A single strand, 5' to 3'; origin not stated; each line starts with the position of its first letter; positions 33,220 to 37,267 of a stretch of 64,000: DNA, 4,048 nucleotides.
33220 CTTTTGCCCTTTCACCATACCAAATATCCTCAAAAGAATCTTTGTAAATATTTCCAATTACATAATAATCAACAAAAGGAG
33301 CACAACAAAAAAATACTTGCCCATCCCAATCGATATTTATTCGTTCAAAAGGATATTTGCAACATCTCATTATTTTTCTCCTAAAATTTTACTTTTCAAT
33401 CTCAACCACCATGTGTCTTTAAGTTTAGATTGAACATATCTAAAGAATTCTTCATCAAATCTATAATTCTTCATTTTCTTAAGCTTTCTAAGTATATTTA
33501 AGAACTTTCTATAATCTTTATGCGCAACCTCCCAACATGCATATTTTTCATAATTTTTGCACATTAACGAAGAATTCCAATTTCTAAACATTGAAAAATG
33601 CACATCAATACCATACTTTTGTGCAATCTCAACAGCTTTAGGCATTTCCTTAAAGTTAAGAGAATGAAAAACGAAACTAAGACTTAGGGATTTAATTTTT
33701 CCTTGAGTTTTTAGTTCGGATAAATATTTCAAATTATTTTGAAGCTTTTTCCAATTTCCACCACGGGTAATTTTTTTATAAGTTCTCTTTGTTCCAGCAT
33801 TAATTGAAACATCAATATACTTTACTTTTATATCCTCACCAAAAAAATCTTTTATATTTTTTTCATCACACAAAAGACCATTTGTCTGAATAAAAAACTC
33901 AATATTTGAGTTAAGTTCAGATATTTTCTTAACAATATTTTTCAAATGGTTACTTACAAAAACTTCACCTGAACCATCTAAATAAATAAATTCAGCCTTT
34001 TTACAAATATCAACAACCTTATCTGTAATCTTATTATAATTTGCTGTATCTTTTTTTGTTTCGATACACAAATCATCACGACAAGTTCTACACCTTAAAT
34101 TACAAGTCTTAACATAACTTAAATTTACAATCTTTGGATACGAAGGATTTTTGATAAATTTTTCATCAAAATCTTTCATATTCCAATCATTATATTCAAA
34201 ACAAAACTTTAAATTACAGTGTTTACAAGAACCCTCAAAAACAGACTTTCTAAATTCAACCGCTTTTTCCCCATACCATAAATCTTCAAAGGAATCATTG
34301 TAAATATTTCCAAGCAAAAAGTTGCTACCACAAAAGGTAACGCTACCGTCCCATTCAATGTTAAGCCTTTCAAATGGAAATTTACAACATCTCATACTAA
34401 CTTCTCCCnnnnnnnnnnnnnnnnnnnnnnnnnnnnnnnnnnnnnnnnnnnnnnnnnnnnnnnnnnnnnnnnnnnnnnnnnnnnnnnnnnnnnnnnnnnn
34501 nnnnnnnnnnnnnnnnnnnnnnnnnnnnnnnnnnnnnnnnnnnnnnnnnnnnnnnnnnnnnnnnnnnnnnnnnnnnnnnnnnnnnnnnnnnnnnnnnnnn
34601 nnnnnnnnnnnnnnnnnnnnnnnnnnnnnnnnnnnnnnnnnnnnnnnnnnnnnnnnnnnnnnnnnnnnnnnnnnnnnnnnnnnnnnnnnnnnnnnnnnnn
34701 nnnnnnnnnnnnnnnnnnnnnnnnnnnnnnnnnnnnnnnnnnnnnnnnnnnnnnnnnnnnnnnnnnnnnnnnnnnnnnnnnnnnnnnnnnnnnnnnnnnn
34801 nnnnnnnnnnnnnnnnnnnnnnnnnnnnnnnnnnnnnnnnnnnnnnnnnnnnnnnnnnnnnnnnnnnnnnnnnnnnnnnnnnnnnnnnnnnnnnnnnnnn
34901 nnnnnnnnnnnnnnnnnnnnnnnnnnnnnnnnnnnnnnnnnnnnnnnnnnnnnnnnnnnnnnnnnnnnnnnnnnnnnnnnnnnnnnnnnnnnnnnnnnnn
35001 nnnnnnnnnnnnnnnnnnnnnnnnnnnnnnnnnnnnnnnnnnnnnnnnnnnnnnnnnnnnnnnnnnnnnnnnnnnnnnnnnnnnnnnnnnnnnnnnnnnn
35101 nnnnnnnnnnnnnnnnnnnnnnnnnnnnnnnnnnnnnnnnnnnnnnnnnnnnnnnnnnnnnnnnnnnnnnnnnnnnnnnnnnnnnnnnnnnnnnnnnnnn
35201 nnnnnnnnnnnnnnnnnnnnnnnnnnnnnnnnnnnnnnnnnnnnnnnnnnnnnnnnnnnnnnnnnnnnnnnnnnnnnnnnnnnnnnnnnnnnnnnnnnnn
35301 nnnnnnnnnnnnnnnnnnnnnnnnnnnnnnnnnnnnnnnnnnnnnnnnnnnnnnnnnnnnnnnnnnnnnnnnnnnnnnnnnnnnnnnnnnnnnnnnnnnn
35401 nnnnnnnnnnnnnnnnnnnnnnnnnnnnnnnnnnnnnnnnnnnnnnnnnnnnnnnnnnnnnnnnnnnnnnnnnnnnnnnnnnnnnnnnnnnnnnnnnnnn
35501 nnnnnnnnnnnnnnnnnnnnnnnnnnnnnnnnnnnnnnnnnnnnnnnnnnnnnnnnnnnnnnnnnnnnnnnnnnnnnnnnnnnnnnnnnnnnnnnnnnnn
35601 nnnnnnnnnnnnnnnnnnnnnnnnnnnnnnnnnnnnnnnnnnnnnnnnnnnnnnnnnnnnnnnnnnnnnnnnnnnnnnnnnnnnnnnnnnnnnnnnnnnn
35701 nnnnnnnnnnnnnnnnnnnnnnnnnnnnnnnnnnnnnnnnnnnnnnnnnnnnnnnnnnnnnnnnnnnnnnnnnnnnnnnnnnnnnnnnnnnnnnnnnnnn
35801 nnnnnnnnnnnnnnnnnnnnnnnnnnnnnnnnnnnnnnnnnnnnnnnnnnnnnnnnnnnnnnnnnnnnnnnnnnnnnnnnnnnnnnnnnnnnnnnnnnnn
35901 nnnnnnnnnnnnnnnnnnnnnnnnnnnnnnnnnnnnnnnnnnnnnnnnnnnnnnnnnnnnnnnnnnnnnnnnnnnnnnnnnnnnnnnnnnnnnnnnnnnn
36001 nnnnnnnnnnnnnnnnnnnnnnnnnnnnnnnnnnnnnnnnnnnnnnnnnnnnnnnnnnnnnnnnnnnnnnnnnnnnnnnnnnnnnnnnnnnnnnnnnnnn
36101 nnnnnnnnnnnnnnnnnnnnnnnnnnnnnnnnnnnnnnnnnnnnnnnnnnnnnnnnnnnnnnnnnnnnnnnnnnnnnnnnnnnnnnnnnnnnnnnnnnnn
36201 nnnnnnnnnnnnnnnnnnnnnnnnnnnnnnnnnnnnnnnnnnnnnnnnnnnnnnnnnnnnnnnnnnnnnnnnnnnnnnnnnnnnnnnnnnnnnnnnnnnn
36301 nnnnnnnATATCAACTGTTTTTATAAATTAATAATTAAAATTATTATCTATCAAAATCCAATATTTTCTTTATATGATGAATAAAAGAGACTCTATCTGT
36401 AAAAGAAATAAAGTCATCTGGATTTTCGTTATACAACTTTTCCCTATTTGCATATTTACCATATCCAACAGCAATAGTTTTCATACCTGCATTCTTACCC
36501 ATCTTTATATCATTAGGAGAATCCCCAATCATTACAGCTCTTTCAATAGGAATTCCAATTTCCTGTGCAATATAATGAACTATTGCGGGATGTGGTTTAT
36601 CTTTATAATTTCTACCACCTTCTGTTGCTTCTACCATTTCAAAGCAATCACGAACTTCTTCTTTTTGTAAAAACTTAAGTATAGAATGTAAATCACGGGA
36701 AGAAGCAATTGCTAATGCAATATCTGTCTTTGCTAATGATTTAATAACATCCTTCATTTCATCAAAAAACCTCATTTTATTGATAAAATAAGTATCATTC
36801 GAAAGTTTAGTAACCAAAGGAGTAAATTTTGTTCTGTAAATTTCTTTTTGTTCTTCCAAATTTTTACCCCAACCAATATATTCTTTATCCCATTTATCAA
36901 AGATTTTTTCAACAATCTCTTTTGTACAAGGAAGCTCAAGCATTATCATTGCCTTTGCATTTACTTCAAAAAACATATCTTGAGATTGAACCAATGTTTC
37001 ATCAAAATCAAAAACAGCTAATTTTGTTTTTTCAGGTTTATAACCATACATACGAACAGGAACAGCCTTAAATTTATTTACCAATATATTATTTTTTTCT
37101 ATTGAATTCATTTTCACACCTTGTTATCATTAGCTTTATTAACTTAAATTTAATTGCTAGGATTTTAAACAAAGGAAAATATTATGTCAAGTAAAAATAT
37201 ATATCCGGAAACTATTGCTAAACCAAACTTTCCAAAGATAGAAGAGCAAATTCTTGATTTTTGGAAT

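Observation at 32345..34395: Tandem radical-SAM paralogs with the SPASM/twitch-type cysteine motif N-terminal to the CX3CX2C core, coupled to mnmG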

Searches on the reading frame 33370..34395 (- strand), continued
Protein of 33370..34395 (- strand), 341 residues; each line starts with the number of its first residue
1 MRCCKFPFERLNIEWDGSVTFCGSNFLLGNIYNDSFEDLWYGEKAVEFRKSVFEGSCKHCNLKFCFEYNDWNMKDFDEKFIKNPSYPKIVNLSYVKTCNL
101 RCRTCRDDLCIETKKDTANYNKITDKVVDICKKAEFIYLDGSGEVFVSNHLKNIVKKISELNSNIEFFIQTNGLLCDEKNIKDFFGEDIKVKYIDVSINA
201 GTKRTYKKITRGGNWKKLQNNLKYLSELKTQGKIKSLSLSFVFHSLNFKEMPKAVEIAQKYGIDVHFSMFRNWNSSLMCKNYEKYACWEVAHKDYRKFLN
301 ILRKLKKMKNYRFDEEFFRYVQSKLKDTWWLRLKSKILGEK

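Call 51: find_encoding_contigs(protein=P0075, flank=8000, max_places=1)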
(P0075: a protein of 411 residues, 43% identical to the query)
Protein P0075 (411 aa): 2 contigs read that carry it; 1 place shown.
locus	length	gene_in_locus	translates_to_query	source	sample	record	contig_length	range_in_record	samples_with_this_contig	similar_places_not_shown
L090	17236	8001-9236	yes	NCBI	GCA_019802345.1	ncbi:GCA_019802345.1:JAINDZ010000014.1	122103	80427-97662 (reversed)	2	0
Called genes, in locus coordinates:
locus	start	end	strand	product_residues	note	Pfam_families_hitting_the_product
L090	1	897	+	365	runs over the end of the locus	PF03562:MltA, PF06725:3D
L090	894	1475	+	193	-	PF01713:Smr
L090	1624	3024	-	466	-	PF07219:HemY_N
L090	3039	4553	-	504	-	-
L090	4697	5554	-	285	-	PF03328:HpcH_HpaI, PF15617:C-C_Bond_Lyase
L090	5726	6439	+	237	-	PF00484:Pro_CA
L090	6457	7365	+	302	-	PF00702:Hydrolase, PF13344:Hydrolase_6, PF13242:Hydrolase_like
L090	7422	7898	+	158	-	PF01575:MaoC_dehydratas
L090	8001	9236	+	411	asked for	PF04055:Radical_SAM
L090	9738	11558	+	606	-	PF00009:GTP_EFTU, PF22042:EF-G_D2, PF03144:GTP_EFTU_D2, PF00679:EFG_C, PF21018:BipA_C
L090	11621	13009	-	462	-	PF00982:Glyco_transf_20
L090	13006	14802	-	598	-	PF19291:TREH_N, PF00723:Glyco_hydro_15, PF22422:MGH1-like_GH (weak)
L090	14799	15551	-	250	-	PF02358:Trehalose_PPase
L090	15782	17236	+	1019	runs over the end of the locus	PF14850:Pro_dh-DNA_bdg, PF01619:Pro_dh, PF00171:Aldedh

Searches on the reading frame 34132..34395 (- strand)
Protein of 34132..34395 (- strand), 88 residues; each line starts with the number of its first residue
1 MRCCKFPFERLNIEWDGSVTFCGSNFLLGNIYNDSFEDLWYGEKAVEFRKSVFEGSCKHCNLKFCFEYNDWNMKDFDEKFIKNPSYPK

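Call 64: predict_structure(alignment_id=A3)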
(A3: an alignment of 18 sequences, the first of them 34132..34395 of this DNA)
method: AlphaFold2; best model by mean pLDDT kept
length: 88 residues; sequences in the alignment: 18
mean_pLDDT: 83.6   pTM: 0.72
mean pLDDT of the five models: 83.6, 82.0, 81.3, 78.2, 77.9
residues with pLDDT >= 90: 32; 70-90: 44; 50-70: 11; < 50: 1
segments of 3 or more residues with pLDDT < 50: none
pLDDT, mean of each block of 10 residues (from residue 1): 71 94 89 95 92 83 70 75 83
secondary structure, 60 per line:
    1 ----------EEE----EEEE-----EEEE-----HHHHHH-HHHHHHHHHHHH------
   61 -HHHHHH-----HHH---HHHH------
elements in order: E11-13 E18-21 E27-30 H36-41 H43-54 H62-67 H79-82

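Call 66: fold_search(model_id=the predicted structure, library=pdb)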
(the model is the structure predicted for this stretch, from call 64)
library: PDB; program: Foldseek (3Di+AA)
matches with E <= 10: 22; with E <= 0.001: 0
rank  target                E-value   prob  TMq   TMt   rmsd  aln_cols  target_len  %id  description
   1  4m7s                  5.8e-01  0.77  0.54  0.24   2.8        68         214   31  Crystal structure of SeMet BtrN in an OPEN conformation (released 2013-10-02)
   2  5m5w_A                1.4e+00  0.01  0.18  0.03  15.0       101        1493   19  RNA Polymerase I open complex (released 2016-12-07)
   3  4k36_A                3.4e+00  0.08  0.38  0.10  10.8        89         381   24  His6 tagged anSMEcpe with bound AdoMet (released 2013-05-08)
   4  9g1v_A                3.6e+00  0.05  0.26  0.02  11.3        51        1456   18  Yeast RNA polymerase I elongation complex stalled by an apurinic site (released 2025-06-18)
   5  4k37_B                3.9e+00  0.08  0.38  0.11  10.7        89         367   24  Native anSMEcpe with bound AdoMet (released 2013-05-08)
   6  4k38_A                3.9e+00  0.07  0.37  0.10  10.9        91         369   24  Native anSMEcpe with bound AdoMet and Kp18Cys peptide (released 2013-05-08)
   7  4m7t                  4.1e+00  0.20  0.45  0.18   3.2        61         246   28  Crystal structure of BtrN in complex with AdoMet and 2-DOIA (released 2013-10-02)
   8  6m7z_E                5.1e+00  0.01  0.18  0.09  15.6       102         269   15  A divergent kinase lacking the glycine-rich loop regulates membrane ultrastructure of the Toxoplasma parasitophorous v (released 2018-10-17)
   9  6m7z_F                5.5e+00  0.01  0.16  0.08  13.8        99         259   11  A divergent kinase lacking the glycine-rich loop regulates membrane ultrastructure of the Toxoplasma parasitophorous v (released 2018-10-17)
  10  7ui9_A                5.9e+00  0.04  0.24  0.02   6.1        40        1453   20  Core Mediator-PICearly (Copy A) (released 2023-02-15)
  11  2xd0_A                5.9e+00  0.01  0.21  0.13  10.1        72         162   21  A processed non-coding RNA regulates a bacterial antiviral system (released 2011-01-12)
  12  6hlq_A                5.9e+00  0.01  0.23  0.03  14.6       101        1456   15  Yeast RNA polymerase I* elongation complex bound to nucleotide analog GMPCPP (released 2019-04-03)
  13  4k39_A                6.3e+00  0.06  0.38  0.11  10.7        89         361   24  Native anSMEcpe with bound AdoMet and Cp18Cys peptide (released 2013-05-08)
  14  6f44_A                6.3e+00  0.03  0.26  0.02  10.9        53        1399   24  RNA Polymerase III closed complex CC2. (released 2018-01-17)
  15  8tug_A                6.8e+00  0.04  0.26  0.02   6.0        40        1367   18  Cryo-EM structure of CPD-stalled Pol II in complex with Rad26 (engaged state) (released 2024-01-24)
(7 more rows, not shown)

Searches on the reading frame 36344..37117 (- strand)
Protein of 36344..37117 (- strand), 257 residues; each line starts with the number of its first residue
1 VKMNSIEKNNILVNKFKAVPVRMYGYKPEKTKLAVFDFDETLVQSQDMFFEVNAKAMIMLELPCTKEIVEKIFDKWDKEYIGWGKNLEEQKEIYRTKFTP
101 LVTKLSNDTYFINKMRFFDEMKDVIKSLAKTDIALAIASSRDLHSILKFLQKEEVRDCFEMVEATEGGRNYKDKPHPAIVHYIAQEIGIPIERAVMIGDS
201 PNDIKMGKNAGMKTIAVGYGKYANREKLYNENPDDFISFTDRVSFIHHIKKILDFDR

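Call 52: search_protein_families(library=ncbifam, proteins=[window:36344-37117:-], max_evalue=1e-10)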
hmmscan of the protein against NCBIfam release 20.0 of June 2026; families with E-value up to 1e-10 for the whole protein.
window:36344-37117:- (257 aa): 12 families
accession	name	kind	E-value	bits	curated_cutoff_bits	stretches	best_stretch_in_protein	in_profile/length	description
NF009695.0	PRK13222.1-2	equivalog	3.4e-24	85.6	225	1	28-237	3-212/226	phosphoglycolate phosphatase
NF009804.0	PRK13288.1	equivalog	5.2e-19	68.6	218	1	35-237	7-200/215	pyrophosphatase PpaX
TIGR02253.1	CTE7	subfamily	4.1e-18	66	169.75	1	34-234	5-211/221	TIGR02253 family HAD-type hydrolase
NF009697.0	PRK13222.1-4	equivalog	1.2e-15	57.5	327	1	34-237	10-212/232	phosphoglycolate phosphatase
NF009694.0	PRK13222.1-1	equivalog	3.4e-13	49.5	415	1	88-235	88-227/252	phosphoglycolate phosphatase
TIGR01454.1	AHBA_synth_RP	hypoth_equivalog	1e-12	48.1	246.65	1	111-237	70-193/205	AHBA synthesis associated protein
TIGR01662.1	HAD-SF-IIIA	subfamily_domain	3.3e-12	46.7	44.6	0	114-217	23-138/141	HAD-IIIA family hydrolase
NF008087.0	PRK10826.1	equivalog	6.9e-12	45.4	191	1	30-226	6-200/222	hexitol phosphatase HxpB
TIGR02009.1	PGMB-YQAB-SF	subfamily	2.6e-11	44.1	153.35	1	50-217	32-186/186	beta-phosphoglucomutase family hydrolase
TIGR01449.2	PGP_bact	equivalog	5e-11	42.5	180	0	35-229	2-195/213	phosphoglycolate phosphatase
TIGR01509.1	HAD-SF-IA-v3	subfamily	6e-11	42.7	29.4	0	173-217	110-154/154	HAD-IA family hydrolase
TIGR01993.1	Pyr-5-nucltdase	equivalog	9.6e-11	41.8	142.9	0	34-216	3-182/183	pyrimidine 5'-nucleotidase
